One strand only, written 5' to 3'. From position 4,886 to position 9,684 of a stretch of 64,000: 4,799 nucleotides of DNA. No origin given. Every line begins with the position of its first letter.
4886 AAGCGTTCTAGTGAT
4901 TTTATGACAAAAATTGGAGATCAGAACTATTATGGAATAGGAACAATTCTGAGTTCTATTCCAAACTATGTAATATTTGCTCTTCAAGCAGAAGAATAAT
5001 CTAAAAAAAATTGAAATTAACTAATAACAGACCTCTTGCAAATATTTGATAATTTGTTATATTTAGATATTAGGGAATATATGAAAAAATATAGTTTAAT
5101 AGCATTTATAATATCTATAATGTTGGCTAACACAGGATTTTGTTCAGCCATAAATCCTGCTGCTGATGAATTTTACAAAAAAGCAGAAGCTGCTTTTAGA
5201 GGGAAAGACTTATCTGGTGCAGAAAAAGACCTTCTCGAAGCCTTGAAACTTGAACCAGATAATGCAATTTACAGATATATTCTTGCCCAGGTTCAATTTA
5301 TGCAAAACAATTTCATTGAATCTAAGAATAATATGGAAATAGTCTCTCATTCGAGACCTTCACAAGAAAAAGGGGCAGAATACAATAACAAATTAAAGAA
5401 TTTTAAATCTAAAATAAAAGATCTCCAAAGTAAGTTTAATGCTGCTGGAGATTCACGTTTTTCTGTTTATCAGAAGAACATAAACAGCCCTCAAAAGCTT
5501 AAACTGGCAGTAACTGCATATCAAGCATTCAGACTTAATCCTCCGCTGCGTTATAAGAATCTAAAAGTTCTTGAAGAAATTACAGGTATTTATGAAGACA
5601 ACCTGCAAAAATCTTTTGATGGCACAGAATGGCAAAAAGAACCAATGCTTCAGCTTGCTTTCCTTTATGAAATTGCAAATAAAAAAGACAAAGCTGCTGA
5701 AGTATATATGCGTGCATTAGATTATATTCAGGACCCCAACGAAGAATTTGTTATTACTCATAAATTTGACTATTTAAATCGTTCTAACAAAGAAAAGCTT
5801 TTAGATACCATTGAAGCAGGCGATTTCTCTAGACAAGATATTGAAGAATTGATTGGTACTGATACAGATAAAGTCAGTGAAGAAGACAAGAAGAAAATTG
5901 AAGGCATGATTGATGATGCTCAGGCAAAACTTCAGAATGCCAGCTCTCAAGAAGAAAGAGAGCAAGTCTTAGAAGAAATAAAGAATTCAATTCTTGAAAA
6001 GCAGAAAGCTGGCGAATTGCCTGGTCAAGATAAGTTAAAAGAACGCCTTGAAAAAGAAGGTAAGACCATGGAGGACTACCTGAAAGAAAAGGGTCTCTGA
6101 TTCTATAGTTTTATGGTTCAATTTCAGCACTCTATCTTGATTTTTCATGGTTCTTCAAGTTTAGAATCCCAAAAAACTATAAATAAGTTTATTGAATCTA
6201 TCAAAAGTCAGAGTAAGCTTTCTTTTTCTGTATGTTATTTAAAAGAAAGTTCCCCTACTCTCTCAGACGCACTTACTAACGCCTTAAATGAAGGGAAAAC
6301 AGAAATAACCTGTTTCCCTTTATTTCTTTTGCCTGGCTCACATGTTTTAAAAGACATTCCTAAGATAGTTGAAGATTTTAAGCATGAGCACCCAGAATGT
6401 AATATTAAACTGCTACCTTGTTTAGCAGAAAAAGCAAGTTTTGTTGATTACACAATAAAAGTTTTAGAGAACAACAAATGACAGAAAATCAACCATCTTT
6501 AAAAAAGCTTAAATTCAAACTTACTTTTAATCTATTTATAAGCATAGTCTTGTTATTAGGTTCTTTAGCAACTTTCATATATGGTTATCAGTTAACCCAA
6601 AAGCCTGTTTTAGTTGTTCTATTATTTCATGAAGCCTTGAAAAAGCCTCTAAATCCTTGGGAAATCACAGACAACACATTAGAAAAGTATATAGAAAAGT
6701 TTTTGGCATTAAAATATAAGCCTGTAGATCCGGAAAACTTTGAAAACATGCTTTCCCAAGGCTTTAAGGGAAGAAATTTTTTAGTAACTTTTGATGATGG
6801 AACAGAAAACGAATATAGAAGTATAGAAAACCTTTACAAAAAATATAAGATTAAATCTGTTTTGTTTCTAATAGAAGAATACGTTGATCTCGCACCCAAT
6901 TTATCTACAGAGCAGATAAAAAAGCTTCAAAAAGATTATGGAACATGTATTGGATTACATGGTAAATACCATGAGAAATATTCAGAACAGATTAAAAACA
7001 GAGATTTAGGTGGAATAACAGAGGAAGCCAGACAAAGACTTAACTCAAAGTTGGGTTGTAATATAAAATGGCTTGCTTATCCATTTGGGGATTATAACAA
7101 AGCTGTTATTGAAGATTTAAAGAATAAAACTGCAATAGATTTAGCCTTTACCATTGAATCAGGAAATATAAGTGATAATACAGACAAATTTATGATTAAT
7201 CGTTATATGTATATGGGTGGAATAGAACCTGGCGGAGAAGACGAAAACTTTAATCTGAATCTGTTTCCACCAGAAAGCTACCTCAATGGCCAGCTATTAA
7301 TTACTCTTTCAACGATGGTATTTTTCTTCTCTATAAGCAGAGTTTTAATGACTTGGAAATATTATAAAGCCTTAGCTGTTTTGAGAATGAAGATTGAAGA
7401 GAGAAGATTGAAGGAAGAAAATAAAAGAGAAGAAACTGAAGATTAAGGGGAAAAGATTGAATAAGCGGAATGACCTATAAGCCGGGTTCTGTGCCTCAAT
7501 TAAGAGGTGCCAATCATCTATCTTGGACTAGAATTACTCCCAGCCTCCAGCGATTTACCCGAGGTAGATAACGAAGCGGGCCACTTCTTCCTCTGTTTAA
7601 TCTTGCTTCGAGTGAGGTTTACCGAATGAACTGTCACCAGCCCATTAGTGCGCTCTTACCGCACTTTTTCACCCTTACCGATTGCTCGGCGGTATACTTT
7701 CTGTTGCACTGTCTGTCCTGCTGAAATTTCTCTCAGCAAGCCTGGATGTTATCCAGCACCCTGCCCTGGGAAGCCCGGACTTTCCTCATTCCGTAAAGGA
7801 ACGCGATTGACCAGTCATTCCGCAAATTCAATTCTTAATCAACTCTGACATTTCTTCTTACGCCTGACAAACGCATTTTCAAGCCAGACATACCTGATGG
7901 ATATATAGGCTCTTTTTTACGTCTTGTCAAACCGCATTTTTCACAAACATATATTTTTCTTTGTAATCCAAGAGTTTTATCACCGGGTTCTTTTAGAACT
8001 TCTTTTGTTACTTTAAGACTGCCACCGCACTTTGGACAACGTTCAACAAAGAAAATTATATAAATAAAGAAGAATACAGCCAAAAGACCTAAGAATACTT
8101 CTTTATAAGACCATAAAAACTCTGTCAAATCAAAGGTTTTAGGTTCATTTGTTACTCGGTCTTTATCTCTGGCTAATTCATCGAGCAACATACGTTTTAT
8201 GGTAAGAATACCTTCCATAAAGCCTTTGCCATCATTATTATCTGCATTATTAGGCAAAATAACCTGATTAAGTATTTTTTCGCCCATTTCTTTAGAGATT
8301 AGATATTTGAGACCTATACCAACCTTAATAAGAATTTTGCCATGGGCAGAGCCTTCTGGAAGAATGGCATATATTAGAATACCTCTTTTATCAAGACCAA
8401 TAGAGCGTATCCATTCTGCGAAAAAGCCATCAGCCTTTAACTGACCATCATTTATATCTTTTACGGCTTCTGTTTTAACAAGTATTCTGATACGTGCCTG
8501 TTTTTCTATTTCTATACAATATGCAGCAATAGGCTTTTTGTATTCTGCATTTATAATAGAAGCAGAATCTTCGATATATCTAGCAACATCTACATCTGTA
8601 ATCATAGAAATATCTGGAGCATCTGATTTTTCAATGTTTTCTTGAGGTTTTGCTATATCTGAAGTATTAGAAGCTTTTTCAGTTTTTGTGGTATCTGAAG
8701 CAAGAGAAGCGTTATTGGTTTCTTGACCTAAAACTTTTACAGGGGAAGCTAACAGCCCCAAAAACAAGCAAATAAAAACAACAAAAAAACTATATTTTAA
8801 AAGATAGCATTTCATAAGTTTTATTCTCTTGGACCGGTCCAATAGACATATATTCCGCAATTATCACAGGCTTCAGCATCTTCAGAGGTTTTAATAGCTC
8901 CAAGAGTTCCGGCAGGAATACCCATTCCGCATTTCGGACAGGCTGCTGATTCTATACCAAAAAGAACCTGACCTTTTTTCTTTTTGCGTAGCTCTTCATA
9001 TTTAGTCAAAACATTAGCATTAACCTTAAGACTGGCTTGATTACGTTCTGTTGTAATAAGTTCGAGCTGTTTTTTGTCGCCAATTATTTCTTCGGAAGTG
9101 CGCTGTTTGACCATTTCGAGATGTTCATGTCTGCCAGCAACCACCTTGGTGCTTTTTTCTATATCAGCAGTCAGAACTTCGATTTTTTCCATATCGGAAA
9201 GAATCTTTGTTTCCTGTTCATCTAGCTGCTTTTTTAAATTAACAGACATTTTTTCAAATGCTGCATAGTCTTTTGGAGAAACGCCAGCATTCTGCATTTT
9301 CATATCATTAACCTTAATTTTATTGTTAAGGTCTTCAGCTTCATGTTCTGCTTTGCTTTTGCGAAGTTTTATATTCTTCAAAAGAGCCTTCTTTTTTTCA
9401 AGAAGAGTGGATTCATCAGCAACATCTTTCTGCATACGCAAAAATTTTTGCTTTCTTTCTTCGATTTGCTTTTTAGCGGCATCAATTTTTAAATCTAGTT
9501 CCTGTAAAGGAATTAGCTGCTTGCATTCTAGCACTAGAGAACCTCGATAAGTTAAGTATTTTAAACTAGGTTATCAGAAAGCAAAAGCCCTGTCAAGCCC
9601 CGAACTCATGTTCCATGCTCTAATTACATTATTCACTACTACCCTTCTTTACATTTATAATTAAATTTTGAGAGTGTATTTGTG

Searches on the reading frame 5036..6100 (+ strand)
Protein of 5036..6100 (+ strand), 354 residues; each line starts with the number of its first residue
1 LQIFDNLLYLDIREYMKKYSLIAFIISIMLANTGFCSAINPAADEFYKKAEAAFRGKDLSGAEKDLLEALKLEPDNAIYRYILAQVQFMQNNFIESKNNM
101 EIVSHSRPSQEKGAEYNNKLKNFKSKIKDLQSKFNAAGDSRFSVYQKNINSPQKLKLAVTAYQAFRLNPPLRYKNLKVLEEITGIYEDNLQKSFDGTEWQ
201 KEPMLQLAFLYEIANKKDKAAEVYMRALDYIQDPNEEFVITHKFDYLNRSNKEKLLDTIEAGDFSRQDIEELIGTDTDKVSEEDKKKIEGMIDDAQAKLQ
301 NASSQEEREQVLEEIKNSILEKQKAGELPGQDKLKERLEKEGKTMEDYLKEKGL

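Call 75: search_protein_families(library=pfam, proteins=[window:5036-6100:+], max_evalue=0.00001)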
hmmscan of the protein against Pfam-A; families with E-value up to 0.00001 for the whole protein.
window:5036-6100:+ (354 aa): 1 family
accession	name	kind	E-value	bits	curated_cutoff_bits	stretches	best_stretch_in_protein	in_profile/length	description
PF07719.23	TPR_2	-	3e-06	27.4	27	0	43-76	1-34/34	Tetratricopeptide repeat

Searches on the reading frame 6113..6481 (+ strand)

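Call 75: search_protein_families(library=pfam, proteins=[window:6113-6481:+], max_evalue=0.00001)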
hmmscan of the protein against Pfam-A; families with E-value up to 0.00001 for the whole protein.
window:6113-6481:+ (122 aa): 1 family
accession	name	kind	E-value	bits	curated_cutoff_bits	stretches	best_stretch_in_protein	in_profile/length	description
PF01903.22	CbiX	-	1.7e-20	73.7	22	1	12-112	1-102/106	CbiX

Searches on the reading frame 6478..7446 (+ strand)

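Call 75: search_protein_families(library=pfam, proteins=[window:6478-7446:+], max_evalue=0.00001)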
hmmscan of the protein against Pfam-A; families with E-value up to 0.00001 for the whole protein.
window:6478-7446:+ (322 aa): 1 family
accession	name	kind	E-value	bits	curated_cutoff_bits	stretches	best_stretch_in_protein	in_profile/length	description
PF01522.26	Polysacc_deac_1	-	1.6e-14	54.4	23.1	1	99-216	7-118/124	Polysaccharide deacetylase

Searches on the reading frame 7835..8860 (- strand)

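Call 75: search_protein_families(library=pfam, proteins=[window:7835-8860:-], max_evalue=0.00001)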
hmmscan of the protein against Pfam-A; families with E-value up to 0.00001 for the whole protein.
window:7835-8860:- (341 aa): 1 family
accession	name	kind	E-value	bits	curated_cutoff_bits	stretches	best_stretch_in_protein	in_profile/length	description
PF04536.20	TPM_phosphatase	-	1.4e-06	28.8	22.1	1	97-222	2-123/125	TPM domain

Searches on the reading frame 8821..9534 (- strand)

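Call 75: search_protein_families(library=pfam, proteins=[window:8821-9534:-], max_evalue=0.00001)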
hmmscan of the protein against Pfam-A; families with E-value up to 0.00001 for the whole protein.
window:8821-9534:- (237 aa): 1 family
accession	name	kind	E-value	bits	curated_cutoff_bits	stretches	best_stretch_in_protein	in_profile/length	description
PF24481.2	CT398_CC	-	6.8e-07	29.7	27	1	10-186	1-179/180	CT398-like coiled coil hairpin domain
